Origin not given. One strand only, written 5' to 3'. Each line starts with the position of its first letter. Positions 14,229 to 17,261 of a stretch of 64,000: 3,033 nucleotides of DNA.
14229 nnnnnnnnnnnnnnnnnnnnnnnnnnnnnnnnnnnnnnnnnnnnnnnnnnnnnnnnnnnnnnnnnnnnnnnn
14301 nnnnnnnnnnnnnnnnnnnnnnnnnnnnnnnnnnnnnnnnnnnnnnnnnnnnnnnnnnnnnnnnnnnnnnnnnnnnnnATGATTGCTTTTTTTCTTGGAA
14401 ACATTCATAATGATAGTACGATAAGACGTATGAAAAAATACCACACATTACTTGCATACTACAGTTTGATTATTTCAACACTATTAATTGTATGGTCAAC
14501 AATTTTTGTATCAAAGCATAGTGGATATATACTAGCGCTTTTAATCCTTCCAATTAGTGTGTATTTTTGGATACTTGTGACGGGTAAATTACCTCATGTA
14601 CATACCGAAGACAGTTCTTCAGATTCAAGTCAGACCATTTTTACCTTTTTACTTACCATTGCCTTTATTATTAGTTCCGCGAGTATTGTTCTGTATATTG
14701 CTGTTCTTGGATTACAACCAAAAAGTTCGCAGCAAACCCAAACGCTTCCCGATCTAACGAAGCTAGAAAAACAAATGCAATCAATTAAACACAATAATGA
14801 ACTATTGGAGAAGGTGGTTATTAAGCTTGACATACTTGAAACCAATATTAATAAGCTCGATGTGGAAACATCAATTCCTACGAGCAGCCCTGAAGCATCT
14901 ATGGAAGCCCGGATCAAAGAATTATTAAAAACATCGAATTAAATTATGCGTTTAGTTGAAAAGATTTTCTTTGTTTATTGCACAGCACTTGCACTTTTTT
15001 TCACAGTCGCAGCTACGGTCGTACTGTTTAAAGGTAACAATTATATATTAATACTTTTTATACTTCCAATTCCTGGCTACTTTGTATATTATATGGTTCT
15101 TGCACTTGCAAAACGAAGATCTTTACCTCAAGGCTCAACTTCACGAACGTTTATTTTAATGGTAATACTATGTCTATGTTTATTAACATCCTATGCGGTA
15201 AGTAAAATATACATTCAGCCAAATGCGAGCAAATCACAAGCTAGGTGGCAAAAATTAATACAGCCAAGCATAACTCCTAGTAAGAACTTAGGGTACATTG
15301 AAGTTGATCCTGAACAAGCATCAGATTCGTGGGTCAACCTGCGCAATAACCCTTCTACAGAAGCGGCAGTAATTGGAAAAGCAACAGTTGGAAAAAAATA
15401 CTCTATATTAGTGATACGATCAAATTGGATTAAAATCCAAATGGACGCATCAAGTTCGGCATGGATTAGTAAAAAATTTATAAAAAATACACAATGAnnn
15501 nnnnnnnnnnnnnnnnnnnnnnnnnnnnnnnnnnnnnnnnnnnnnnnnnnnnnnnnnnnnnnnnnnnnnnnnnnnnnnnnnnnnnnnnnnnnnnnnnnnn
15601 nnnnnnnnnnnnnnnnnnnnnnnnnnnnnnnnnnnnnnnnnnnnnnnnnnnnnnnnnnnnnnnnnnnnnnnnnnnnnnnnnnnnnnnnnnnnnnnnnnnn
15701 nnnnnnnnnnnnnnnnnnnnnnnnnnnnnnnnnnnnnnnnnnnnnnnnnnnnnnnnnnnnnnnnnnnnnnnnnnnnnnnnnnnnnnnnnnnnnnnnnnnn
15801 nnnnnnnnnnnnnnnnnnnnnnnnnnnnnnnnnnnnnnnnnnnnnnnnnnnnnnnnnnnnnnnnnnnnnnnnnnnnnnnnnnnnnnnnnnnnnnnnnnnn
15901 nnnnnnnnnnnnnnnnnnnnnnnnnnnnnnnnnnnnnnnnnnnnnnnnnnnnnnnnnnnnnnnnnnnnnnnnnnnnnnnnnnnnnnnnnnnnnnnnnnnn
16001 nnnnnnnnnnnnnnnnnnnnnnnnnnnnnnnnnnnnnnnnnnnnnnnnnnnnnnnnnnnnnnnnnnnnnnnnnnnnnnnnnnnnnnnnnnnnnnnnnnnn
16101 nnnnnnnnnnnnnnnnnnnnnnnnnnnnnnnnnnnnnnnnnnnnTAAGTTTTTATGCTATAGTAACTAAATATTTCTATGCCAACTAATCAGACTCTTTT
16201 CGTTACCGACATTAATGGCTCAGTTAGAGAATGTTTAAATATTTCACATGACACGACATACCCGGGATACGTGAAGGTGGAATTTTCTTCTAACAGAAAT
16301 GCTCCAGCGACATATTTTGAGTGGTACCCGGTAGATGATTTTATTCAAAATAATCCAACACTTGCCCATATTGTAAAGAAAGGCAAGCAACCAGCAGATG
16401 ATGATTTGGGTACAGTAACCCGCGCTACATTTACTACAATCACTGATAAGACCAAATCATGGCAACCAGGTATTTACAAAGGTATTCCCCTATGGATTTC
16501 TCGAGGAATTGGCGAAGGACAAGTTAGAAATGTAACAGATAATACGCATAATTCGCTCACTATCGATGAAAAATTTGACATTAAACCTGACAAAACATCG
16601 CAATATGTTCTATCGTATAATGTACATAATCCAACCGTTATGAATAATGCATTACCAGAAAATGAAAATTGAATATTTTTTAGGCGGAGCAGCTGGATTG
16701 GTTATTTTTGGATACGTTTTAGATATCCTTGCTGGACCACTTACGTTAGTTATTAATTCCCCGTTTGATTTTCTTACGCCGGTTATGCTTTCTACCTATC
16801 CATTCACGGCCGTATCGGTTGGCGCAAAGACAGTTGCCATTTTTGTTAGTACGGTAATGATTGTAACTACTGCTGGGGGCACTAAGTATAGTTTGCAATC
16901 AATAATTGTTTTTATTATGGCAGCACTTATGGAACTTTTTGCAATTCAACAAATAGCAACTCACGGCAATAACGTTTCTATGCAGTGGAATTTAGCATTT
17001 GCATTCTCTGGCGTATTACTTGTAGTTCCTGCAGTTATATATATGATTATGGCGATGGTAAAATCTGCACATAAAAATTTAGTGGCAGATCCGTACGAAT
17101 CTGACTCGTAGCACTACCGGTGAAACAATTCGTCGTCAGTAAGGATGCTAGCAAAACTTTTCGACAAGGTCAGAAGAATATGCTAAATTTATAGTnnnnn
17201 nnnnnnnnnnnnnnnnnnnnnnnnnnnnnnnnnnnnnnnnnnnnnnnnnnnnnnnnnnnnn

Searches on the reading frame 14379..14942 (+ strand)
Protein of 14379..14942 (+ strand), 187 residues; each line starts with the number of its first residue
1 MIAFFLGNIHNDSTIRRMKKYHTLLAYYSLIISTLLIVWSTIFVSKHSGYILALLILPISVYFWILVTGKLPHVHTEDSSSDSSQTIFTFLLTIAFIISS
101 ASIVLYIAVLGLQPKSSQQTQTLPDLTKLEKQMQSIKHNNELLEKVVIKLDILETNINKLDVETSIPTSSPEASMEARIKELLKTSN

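Call 9: search_protein_families(library=phrogs, proteins=[window:14379-14942:+], max_evalue=0.01)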
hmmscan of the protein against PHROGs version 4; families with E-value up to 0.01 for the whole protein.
window:14379-14942:+ (187 aa): 0 families

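Call 10: search_protein_families(library=pfam, proteins=[window:14379-14942:+], max_evalue=0.01)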
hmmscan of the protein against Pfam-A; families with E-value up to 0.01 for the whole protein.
window:14379-14942:+ (187 aa): 1 family
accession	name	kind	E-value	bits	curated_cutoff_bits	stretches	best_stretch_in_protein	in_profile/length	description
PF09335.16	VTT_dom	-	0.0084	17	33.9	0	2-73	33-113/123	VTT domain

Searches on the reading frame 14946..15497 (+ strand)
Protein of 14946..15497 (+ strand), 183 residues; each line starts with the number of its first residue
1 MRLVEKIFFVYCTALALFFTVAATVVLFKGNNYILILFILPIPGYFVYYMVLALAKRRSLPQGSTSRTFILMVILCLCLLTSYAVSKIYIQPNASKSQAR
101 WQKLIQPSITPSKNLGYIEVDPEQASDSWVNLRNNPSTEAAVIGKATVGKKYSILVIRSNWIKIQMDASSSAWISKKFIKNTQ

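Call 9: search_protein_families(library=phrogs, proteins=[window:14946-15497:+], max_evalue=0.01)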
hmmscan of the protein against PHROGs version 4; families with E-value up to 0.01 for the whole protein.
window:14946-15497:+ (183 aa): 2 families
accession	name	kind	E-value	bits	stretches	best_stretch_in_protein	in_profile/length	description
phrog_1794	-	lysis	4.6e-05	24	1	127-182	276-330/336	amidase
phrog_2459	-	unknown function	0.00032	21.9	1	130-181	50-99/171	-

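Call 10: search_protein_families(library=pfam, proteins=[window:14946-15497:+], max_evalue=0.01)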
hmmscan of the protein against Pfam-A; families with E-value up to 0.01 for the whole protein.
window:14946-15497:+ (183 aa): 2 families
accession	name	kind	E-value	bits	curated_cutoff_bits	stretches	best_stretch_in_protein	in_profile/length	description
PF08239.17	SH3_3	-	3e-08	34.1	27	1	130-180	3-54/54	Bacterial SH3 domain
PF06347.19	SH3_4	-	0.0047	17.1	24.1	1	129-177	4-52/56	Bacterial SH3 domain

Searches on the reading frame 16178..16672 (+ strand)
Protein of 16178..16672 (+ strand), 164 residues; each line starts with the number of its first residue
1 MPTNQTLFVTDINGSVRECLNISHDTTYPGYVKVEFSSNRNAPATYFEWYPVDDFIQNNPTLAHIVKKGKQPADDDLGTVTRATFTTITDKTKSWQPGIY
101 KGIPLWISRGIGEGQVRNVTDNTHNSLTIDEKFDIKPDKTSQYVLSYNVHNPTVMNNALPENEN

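Call 9: search_protein_families(library=phrogs, proteins=[window:16178-16672:+], max_evalue=0.01)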
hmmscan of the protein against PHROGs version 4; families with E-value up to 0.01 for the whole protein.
window:16178-16672:+ (164 aa): 0 families

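Call 10: search_protein_families(library=pfam, proteins=[window:16178-16672:+], max_evalue=0.01)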
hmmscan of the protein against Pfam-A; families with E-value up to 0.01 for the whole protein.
window:16178-16672:+ (164 aa): 0 families

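Call 98: search_solved_structures(query=window:16178-16669:+, max_evalue=0.1)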
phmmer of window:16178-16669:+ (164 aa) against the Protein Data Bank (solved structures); distinct sequences matched with E-value up to 0.1: 0.

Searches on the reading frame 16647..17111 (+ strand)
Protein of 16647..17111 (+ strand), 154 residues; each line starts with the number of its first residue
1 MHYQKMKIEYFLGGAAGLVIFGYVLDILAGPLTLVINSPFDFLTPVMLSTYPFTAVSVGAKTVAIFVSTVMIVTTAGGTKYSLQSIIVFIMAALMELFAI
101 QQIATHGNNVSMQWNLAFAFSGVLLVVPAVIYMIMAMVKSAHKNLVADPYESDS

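Call 9: search_protein_families(library=phrogs, proteins=[window:16647-17111:+], max_evalue=0.01)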
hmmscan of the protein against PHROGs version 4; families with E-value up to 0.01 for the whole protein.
window:16647-17111:+ (154 aa): 0 families

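Call 10: search_protein_families(library=pfam, proteins=[window:16647-17111:+], max_evalue=0.01)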
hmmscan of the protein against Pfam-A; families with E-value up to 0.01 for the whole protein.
window:16647-17111:+ (154 aa): 1 family
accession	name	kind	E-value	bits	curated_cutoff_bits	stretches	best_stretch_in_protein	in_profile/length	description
PF08611.15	DUF1774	-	0.0082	16.9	23.5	0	85-140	25-78/95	Fungal protein of unknown function (DUF1774)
